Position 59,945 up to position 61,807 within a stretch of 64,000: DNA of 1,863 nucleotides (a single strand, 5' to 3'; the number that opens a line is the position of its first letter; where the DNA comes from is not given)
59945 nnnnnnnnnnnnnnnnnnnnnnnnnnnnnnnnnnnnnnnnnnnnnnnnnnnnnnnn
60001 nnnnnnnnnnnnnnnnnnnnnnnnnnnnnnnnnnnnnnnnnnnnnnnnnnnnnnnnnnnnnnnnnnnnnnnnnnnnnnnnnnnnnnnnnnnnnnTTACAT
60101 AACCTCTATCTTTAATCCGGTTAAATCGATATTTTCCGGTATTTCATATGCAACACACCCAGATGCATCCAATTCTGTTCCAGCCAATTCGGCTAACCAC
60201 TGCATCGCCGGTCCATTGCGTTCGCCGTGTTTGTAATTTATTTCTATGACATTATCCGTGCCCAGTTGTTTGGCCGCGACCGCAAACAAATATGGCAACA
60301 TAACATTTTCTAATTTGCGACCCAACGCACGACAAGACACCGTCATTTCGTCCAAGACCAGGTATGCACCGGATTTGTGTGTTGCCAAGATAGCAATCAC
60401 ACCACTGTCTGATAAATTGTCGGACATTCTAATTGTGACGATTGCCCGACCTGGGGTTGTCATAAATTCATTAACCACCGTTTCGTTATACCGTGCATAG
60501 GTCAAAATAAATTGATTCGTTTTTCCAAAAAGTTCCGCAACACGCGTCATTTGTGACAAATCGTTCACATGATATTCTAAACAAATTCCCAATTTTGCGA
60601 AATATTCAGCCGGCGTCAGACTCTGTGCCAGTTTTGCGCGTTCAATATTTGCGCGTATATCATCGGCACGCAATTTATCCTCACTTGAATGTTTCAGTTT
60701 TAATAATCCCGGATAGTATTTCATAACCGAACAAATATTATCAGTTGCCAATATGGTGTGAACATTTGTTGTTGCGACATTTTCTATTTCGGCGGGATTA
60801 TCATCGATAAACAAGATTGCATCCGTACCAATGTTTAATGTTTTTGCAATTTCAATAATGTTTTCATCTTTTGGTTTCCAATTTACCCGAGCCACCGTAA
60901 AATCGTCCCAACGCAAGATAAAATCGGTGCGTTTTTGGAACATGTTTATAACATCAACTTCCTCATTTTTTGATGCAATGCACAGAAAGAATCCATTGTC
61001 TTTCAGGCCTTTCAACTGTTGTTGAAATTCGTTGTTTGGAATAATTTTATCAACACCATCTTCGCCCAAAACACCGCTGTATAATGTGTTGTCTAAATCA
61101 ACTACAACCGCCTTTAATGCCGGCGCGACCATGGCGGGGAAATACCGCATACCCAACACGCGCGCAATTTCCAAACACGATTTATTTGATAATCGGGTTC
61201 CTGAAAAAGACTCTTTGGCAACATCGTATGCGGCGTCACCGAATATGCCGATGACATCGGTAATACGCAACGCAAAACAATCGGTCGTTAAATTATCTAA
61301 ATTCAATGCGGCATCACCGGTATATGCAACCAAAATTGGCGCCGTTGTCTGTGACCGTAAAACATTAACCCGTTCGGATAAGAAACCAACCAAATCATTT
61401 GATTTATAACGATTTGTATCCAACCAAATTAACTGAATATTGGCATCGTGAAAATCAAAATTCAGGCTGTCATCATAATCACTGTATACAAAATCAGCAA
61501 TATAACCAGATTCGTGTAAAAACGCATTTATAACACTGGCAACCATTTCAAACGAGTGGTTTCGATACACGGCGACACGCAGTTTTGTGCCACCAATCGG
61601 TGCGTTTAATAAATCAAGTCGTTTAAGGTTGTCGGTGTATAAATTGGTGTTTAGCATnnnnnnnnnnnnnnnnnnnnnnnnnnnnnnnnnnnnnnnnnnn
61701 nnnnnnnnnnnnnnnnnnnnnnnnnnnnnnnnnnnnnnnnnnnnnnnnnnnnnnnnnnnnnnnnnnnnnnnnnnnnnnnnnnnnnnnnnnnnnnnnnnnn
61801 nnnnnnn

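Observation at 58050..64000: FkbH-like loader + stand-alone ACP + GNAT + VOC + GT-D + DUF1796 cluster: putative ACP-dependent glycan decoration pathway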

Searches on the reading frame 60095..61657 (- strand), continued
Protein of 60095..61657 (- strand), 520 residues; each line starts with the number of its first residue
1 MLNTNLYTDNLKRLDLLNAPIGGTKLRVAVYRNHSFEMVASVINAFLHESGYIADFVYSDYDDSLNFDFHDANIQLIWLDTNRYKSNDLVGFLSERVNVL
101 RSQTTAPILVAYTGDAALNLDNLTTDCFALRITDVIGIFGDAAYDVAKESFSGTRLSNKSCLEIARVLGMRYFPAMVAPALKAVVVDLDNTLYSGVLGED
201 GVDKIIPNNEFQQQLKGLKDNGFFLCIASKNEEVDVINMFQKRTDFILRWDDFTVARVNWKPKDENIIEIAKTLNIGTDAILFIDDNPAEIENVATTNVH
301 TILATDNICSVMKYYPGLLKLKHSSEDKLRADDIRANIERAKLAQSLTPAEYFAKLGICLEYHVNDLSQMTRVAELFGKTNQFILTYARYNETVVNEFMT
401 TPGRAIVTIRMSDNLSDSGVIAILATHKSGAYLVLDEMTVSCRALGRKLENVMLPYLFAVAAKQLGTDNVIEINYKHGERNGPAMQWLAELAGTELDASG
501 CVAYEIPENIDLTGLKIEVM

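Call 35: search_protein_families(library=pfam, proteins=[L025:4234-5238:+, L025:5240-6370:+, L025:6733-7671:+, L025:7668-8033:+, L025:8030-8446:+, L025:8472-8702:+, L025:8699-9592:+, L025:9585-10001:+, L025:11550-12611:+, L025:12611-12832:+], max_evalue=0.001)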
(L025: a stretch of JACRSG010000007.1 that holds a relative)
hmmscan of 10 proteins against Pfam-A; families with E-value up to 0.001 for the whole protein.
L025:4234-5238:+ (334 aa): 11 families
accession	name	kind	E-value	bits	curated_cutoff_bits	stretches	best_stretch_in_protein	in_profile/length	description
PF02719.21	Polysacc_synt_2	-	6.5e-106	354.2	20.2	1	7-280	1-292/293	Polysaccharide biosynthesis protein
PF01370.27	Epimerase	-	1e-24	87.7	20.9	1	7-213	1-223/240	NAD dependent epimerase/dehydratase family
PF01073.25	3Beta_HSD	-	1.4e-18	67.4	22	1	8-131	1-122/280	3-beta hydroxysteroid dehydrogenase/isomerase family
PF16363.11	GDP_Man_Dehyd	-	2.5e-15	57.2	27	1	8-233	1-255/332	GDP-mannose 4,6 dehydratase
PF04321.23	RmlD_sub_bind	-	6.1e-10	39.1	27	1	6-171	2-154/287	RmlD substrate binding domain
PF13460.12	NAD_binding_10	-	1.9e-09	38.1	27.2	1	11-130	1-103/184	NAD(P)H-binding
PF05368.20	NmrA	-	3.7e-08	33.8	27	1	5-121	3-103/298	NmrA-like family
PF07993.18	NAD_binding_4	-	5e-06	26.3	20.1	1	9-134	1-145/258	Male sterility protein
PF00106.31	adh_short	-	3e-05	24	26.6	1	5-144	1-158/195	short chain dehydrogenase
PF03435.24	Sacchrp_dh_NADP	-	0.00031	21.5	25.1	1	7-91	1-86/129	Saccharopine dehydrogenase NADP binding domain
PF08659.16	KR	-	0.00068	20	22.6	0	7-83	3-90/180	KR domain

L025:5240-6370:+ (376 aa): 4 families
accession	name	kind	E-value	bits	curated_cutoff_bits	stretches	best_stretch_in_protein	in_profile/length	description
PF01041.23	DegT_DnrJ_EryC1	-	2.1e-101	340.2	19.8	1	8-362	2-358/360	DegT/DnrJ/EryC1/StrS aminotransferase family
PF01212.27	Beta_elim_lyase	-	3.7e-09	36.8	27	1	22-265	24-268/288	Beta-eliminating lyase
PF00266.25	Aminotran_5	-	1.9e-05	24.3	21.5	1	38-158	51-181/371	Aminotransferase class-V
PF00155.27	Aminotran_1_2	-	8.4e-05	22.3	19.7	1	32-159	44-192/361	Aminotransferase class I and II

L025:6733-7671:+ (312 aa): 3 families
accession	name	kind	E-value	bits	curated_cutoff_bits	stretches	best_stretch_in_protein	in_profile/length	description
PF16254.10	DUF4910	-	1.3e-73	247.3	26.6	1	43-240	52-247/247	Domain of unknown function (DUF4910)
PF16221.11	HTH_47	-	2.2e-16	59.6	27.1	1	242-311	2-76/78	winged helix-turn-helix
PF09940.16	DUF2172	-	7.8e-15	55.5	27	1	2-39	54-91/92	Domain of unknown function (DUF2172)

L025:7668-8033:+ (121 aa): 1 family
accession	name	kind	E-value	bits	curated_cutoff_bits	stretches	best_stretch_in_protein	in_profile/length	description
PF02522.19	Antibiotic_NAT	-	7.3e-16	58.9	25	1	34-120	2-104/232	Aminoglycoside 3-N-acetyltransferase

L025:8030-8446:+ (138 aa): 1 family
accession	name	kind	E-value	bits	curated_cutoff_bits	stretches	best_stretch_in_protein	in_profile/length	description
PF02522.19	Antibiotic_NAT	-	1.2e-05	25.5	25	1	9-128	115-231/232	Aminoglycoside 3-N-acetyltransferase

L025:8472-8702:+ (76 aa): 0 families

L025:8699-9592:+ (297 aa): 5 families
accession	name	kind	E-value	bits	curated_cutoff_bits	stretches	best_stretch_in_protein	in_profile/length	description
PF08242.18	Methyltransf_12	-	7.8e-14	52.6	30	1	135-231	2-97/98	Methyltransferase domain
PF13489.12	Methyltransf_23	-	5.8e-11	42.8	27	1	125-237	18-119/164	Methyltransferase domain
PF08241.18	Methyltransf_11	-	2.8e-10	41.1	21.2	1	135-233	2-94/95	Methyltransferase domain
PF13847.12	Methyltransf_31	-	3.4e-08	33.7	27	1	129-235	3-110/145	Methyltransferase domain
PF13649.12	Methyltransf_25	-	7.8e-08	33.4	27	1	135-230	3-97/97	Methyltransferase domain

L025:9585-10001:+ (138 aa): 1 family
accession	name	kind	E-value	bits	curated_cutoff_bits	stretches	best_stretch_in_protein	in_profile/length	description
PF13669.12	Glyoxalase_4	-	1.3e-12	48.4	27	1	11-109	1-94/109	Glyoxalase/Bleomycin resistance protein/Dioxygenase superfamily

L025:11550-12611:+ (353 aa): 2 families
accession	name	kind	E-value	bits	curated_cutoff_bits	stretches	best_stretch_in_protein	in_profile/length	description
PF08545.16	ACP_syn_III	-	1.1e-19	70.5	24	1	116-191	1-80/80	3-Oxoacyl-[acyl-carrier-protein (ACP)] synthase III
PF08541.16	ACP_syn_III_C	-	9.8e-17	61.3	26.6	1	252-337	1-89/90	3-Oxoacyl-[acyl-carrier-protein (ACP)] synthase III C terminal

L025:12611-12832:+ (73 aa): 0 families

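Call 39: find_homologous_proteins(query=L001:7740-9038:+)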
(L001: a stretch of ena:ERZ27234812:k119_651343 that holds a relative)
Query L001:7740-9038:+ (432 aa): 117 proteins with E <= 0.001 among 2584 candidates.
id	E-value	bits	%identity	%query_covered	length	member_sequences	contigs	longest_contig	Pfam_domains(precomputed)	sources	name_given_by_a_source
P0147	1.6e-294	994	100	100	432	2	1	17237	-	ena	-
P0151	3.4e-218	743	74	100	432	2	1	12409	-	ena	-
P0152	5.4e-213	726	72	99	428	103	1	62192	-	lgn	-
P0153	7.3e-179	613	61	99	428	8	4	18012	-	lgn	-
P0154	2.3e-169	582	59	100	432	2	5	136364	-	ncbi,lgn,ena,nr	ncbi:MAG: hypothetical protein IKB05_00480 [Alphaproteobacteria bacterium]|nr:hypothetical protein [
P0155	4.8e-127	443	48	96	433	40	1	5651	-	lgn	-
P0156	2.6e-126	440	47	98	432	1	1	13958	-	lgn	-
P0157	2.1e-125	437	47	97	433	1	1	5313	-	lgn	-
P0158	2.2e-121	424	48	98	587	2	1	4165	PF13420.14,PF13302.14,PF13523.13,PF00583.32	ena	-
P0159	4.3e-121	423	46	97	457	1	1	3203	-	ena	-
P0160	6.1e-121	423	47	97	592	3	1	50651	PF13420.14,PF13302.14,PF13523.13,PF00583.32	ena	-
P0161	9.9e-120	419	46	98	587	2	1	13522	PF13420.14,PF13302.14,PF13523.13,PF00583.32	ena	-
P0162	2.5e-117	411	45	96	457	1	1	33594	-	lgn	-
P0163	4.8e-115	403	44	99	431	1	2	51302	-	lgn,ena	-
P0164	7.1e-114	399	44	97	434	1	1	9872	-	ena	-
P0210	5.7e-100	354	43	97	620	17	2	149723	PF13420.14,PF13302.14,PF00583.32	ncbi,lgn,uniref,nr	ncbi:UDP-4-amino-4,6-dideoxy-N-acetyl-beta-L-altrosamine N-acetyltransferase [Campylobacter lanienae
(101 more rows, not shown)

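Call 44: search_protein_families(library=pfam, proteins=[L044:13815-15122:+, L044:11742-12725:+, L073:11710-12708:+, L043:10927-11607:+, L080:13281-13724:+, L067:16440-17204:+, L009:5825-6610:+, L073:16260-17741:+, P0210], max_evalue=0.001)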
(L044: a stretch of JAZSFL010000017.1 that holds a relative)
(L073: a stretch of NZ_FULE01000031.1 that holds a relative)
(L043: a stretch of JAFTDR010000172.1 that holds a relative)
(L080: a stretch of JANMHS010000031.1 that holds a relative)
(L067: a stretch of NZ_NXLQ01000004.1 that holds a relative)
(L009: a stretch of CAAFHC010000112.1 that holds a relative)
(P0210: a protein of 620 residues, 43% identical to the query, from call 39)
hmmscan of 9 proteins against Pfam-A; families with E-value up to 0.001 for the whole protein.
L044:13815-15122:+ (436 aa): 2 families
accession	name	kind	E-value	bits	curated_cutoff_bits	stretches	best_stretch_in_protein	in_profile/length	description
PF00534.26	Glycos_transf_1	-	2.8e-06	27.4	26.4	1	186-293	10-122/172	Glycosyl transferases group 1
PF13692.12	Glyco_trans_1_4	-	6.1e-05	23.7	27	1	193-295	3-108/142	Glycosyl transferases group 1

L044:11742-12725:+ (328 aa): 4 families
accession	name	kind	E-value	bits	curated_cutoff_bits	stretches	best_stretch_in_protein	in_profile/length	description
PF13669.12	Glyoxalase_4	-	2.4e-15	57.2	27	1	204-314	1-109/109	Glyoxalase/Bleomycin resistance protein/Dioxygenase superfamily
PF13302.13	Acetyltransf_3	-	8.5e-10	39.9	25.4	1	15-144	3-136/138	Acetyltransferase (GNAT) domain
PF13420.13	Acetyltransf_4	-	5.7e-06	26.9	24.3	1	17-163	2-152/155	Acetyltransferase (GNAT) domain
PF00903.31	Glyoxalase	-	0.00031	21.6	20.6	1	203-314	2-110/121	Glyoxalase/Bleomycin resistance protein/Dioxygenase superfamily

L073:11710-12708:+ (333 aa): 3 families
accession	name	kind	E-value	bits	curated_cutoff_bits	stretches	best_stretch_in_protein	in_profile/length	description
PF13669.12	Glyoxalase_4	-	7.5e-14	52.4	27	1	209-319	1-109/109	Glyoxalase/Bleomycin resistance protein/Dioxygenase superfamily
PF13302.13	Acetyltransf_3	-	1.2e-10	42.7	25.4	1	20-144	3-131/138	Acetyltransferase (GNAT) domain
PF13420.13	Acetyltransf_4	-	1.1e-08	35.6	24.3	1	21-168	1-152/155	Acetyltransferase (GNAT) domain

L043:10927-11607:+ (227 aa): 2 families
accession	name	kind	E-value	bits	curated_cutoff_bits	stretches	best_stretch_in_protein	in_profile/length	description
PF00132.30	Hexapep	-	8.7e-12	44.7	27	1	169-198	2-31/36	Bacterial transferase hexapeptide (six repeats)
PF17836.7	PglD_N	-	0.00049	21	23.4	0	13-94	1-78/78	PglD N-terminal domain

L080:13281-13724:+ (148 aa): 1 family
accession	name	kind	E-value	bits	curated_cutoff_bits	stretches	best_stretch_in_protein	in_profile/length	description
PF05523.17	FdtA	-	3.5e-57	192.3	23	1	10-138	2-130/131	WxcM-like, C-terminal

L067:16440-17204:+ (255 aa): 5 families
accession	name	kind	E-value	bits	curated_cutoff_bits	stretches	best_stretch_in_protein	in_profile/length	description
PF13561.12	adh_short_C2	-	2.5e-40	139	27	1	21-252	6-234/236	Enoyl-(Acyl carrier protein) reductase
PF00106.31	adh_short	-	2.1e-35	122.4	26.6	1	14-202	3-191/195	short chain dehydrogenase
PF08659.16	KR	-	3.1e-09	37.4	22.6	1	14-174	3-162/180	KR domain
PF23441.1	SDR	-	0.00019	21.3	27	1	14-252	10-254/258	SDR-like rossmann domain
PF01370.27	Epimerase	-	0.00023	21.1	20.9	1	15-153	2-120/240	NAD dependent epimerase/dehydratase family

L009:5825-6610:+ (262 aa): 0 families

L073:16260-17741:+ (494 aa): 0 families

P0210 (620 aa): 5 families
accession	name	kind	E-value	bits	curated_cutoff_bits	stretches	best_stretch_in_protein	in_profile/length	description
PF00583.31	Acetyltransf_1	-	9.6e-13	48.9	20.7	1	505-603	24-116/116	Acetyltransferase (GNAT) family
PF13302.13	Acetyltransf_3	-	1.5e-12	48.8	25.4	1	481-603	15-137/138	Acetyltransferase (GNAT) domain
PF13420.13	Acetyltransf_4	-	6.5e-07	29.9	24.3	1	481-603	11-134/155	Acetyltransferase (GNAT) domain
PF13523.12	Acetyltransf_8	-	0.00011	22.2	27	1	483-609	10-143/145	Acetyltransferase (GNAT) domain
PF13508.13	Acetyltransf_7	-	0.00015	22.6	27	1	519-604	3-83/84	Acetyltransferase (GNAT) domain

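Call 46: predict_structure(alignment_id=A2)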
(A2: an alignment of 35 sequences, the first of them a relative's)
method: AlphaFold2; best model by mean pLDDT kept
length: 432 residues; sequences in the alignment: 35
mean_pLDDT: 94.7   pTM: 0.89
mean pLDDT of the five models: 94.7, 94.3, 93.2, 92.9, 91.8
residues with pLDDT >= 90: 388; 70-90: 40; 50-70: 2; < 50: 2
segments of 3 or more residues with pLDDT < 50: none
pLDDT, mean of each block of 10 residues (from residue 1): 86 97 95 98 98 94 94 89 95 97 95 97 91 98 97 96 96 86 94 93 95 93 95 98 98 93 96 98 97 97 98 92 98 91 96 92 91 96 98 98 97 96 93 53
secondary structure, 60 per line:
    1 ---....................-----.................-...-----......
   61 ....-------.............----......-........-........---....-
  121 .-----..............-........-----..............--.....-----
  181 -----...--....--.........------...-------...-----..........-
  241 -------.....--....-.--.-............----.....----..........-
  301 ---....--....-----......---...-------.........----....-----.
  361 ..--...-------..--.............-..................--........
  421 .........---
elements in order: H4-23 H29-45 E55-64 H72-84 E89-94 H97-103 H105-112 E116-119 H127-140 E142-149 H155-168 E171-175 E191-194 H197-205 E212-214 H230-239 E248-252 H255-258 H265-276 E281-285 H290-299 H304-307 E310-313 H319-324 E328-330 H338-346 E351-354 H379-391 H393-410 H413-429

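Call 49: fold_search(model_id=the predicted structure, library=pdb)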
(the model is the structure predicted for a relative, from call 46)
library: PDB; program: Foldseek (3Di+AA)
matches with E <= 10: 1739; with E <= 0.001: 430
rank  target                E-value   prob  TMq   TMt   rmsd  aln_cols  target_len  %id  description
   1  2vsy_A                2.3e-14  1.00  0.62  0.50   6.9       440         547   13  Xanthomonas campestris putative OGT (XCC0866), apostructure (released 2008-11-18)
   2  2jlb_A                4.5e-14  1.00  0.62  0.50   5.7       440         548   14  Xanthomonas campestris putative OGT (XCC0866), complex with UDP- GlcNAc phosphonate analogue (released 2008-11-25)
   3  2vsn_A                8.3e-14  1.00  0.62  0.52   8.6       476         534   12  Structure and topological arrangement of an O-GlcNAc transferase homolog: insight into molecular control of intracellu (released 2008-06-10)
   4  2xgo_B                1.2e-13  1.00  0.62  0.51   6.9       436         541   13  XcOGT in complex with UDP-S-GlcNAc (released 2010-08-25)
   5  2xgm_B                1.5e-13  1.00  0.63  0.52   6.9       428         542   14  Substrate and product analogues as human O-GlcNAc transferase inhibitors. (released 2010-08-25)
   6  2vsn_B                1.7e-13  1.00  0.63  0.52   8.6       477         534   12  Structure and topological arrangement of an O-GlcNAc transferase homolog: insight into molecular control of intracellu (released 2008-06-10)
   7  2xgm_A                3.1e-13  1.00  0.64  0.55   5.7       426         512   14  Substrate and product analogues as human O-GlcNAc transferase inhibitors. (released 2010-08-25)
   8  6tvp_B                5.8e-13  1.00  0.66  0.72   4.4       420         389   11  Structure of Mycobacterium smegmatis alpha-maltose-1-phosphate synthase GlgM (released 2020-04-22)
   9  7mi0                  1.1e-12  1.00  0.68  0.76   3.9       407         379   12  Crystal Structure of Glycosyltransferase from Rickettsia africae ESF-5 (released 2021-04-28)
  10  5djs_A                2.1e-12  1.00  0.59  0.51   7.1       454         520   12  Thermobaculum terrenum O-GlcNAc transferase mutant - K341M (released 2015-10-28)
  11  2xgs_B                2.9e-12  1.00  0.61  0.55   7.2       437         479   15  XcOGT in complex with C-UDP (released 2010-08-25)
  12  4xsu_A                3.4e-12  1.00  0.65  0.75   4.3       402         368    9  Crystal structure of Anabaena Alr3699/HepE in complex with UDP and glucose (released 2016-01-13)
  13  8dti_A                3.4e-12  1.00  0.56  0.41   7.1       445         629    9  Cryo-EM structure of Arabidopsis SPY in complex with GDP-fucose (released 2023-03-08)
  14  4xsu_B                3.6e-12  1.00  0.65  0.75   4.1       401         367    9  Crystal structure of Anabaena Alr3699/HepE in complex with UDP and glucose (released 2016-01-13)
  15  7y4i_B                6.3e-12  1.00  0.54  0.33   7.6       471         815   11  Crystal structure of SPINDLY in complex with GDP (released 2022-12-07)
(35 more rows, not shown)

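Call 83: search_protein_families(library=pfam, proteins=[L001:3858-4388:+], max_evalue=0.001)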
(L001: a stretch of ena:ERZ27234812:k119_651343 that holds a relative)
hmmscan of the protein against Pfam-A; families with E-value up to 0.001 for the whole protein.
L001:3858-4388:+ (176 aa): 0 families

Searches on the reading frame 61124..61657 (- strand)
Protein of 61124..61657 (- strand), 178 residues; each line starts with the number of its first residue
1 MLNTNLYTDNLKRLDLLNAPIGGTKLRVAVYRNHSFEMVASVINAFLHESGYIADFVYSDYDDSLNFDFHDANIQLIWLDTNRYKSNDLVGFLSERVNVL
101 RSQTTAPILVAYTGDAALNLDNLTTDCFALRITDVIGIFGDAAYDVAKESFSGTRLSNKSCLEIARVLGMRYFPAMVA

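Call 70: predict_structure(alignment_id=A3)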
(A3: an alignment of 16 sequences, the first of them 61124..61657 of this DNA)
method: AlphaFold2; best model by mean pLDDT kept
length: 178 residues; sequences in the alignment: 16
mean_pLDDT: 89.7   pTM: 0.86
mean pLDDT of the five models: 89.7, 89.2, 88.8, 88.0, 87.3
residues with pLDDT >= 90: 116; 70-90: 58; 50-70: 1; < 50: 3
segments of 3 or more residues with pLDDT < 50: 1-3
pLDDT, mean of each block of 10 residues (from residue 1): 66 84 95 94 94 95 89 96 87 93 95 88 81 92 89 89 95 93
secondary structure, 60 per line:
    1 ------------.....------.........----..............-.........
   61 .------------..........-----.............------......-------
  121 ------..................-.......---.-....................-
elements in order: H13-17 E24-32 H37-50 E52-61 E74-80 H89-101 E108-113 E127-131 H132-143 H146-152 H158-177

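Call 72: fold_search(model_id=the predicted structure, library=pdb)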
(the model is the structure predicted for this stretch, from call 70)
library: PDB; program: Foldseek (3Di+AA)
matches with E <= 10: 1399; with E <= 0.001: 2
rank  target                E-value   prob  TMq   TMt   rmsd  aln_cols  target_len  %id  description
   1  3slr                  9.4e-07  1.00  0.57  0.30   6.9       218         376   12  Crystal structure of N-terminal part of the protein BF1531 from Bacteroides fragilis containing phosphatase domain compl (released 2011-07-20)
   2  7te2                  8.2e-04  0.99  0.35  0.32   7.6       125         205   21  Crystal Structure of AerR from Rhodobacter capsulatus at 2.25 A. (released 2022-08-31)
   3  5zkp                  2.7e-03  0.66  0.31  0.16  25.9       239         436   11  Crystal structure of the human platelet-activating factor receptor in complex with SR 27417 (released 2018-06-20)
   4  5xr8                  5.6e-03  0.75  0.34  0.17  25.3       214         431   11  Crystal structure of the human CB1 in complex with agonist AM841 (released 2017-07-12)
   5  6li1                  6.8e-03  0.66  0.33  0.16  21.0       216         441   12  Crystal structure of GPR52 ligand free form with flavodoxin fusion (released 2020-02-26)
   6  5xra                  7.2e-03  0.60  0.31  0.16  25.1       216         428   13  Crystal structure of the human CB1 in complex with agonist AM11542 (released 2017-07-12)
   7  4hh1_B                8.2e-03  0.75  0.33  0.18  12.6       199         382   13  Dark-state structure of AppA wild-type without the Cys-rich region from Rb. sphaeroides (released 2013-06-05)
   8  2pln                  9.3e-03  0.89  0.32  0.41   5.5       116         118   19  Crystal structure analysis of HP1043, an orphan resonse regulator of h. pylori (released 2007-05-01)
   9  1k7y                  9.9e-03  0.72  0.34  0.13  14.9       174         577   11  E. coli MetH C-terminal fragment (649-1227) (released 2001-12-21)
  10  7epf                  1.8e-02  0.44  0.32  0.19   8.9       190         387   15  Crystal structure of mGlu2 bound to NAM597 (released 2021-06-23)
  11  3iva                  2.0e-02  0.69  0.34  0.13  13.2       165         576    9  Structure of the B12-dependent Methionine Synthase (MetH) C-teminal half with AdoHcy bound (released 2009-11-24)
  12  5v57_B                2.0e-02  0.57  0.37  0.14   8.2       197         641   12  3.0A SYN structure of the multi-domain human smoothened receptor in complex with TC114 (released 2017-05-24)
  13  2aml_B                2.2e-02  0.85  0.40  0.23   9.1       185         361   10  Crystal structure of Lmo0035 protein (46906266) from LISTERIA MONOCYTOGENES 4b F2365 at 1.50 A resolution (released 2005-10-18)
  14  1bu5_A                2.5e-02  0.66  0.31  0.36   5.8       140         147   12  X-RAY CRYSTAL STRUCTURE OF THE DESULFOVIBRIO VULGARIS (HILDENBOROUGH) APOFLAVODOXIN-RIBOFLAVIN COMPLEX (released 1999-02-09)
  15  7k15                  2.7e-02  0.54  0.34  0.17   7.7       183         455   11  Crystal structure of the Human Leukotriene B4 Receptor 1 in Complex with Selective Antagonist MK-D-046 (released 2021-02-17)
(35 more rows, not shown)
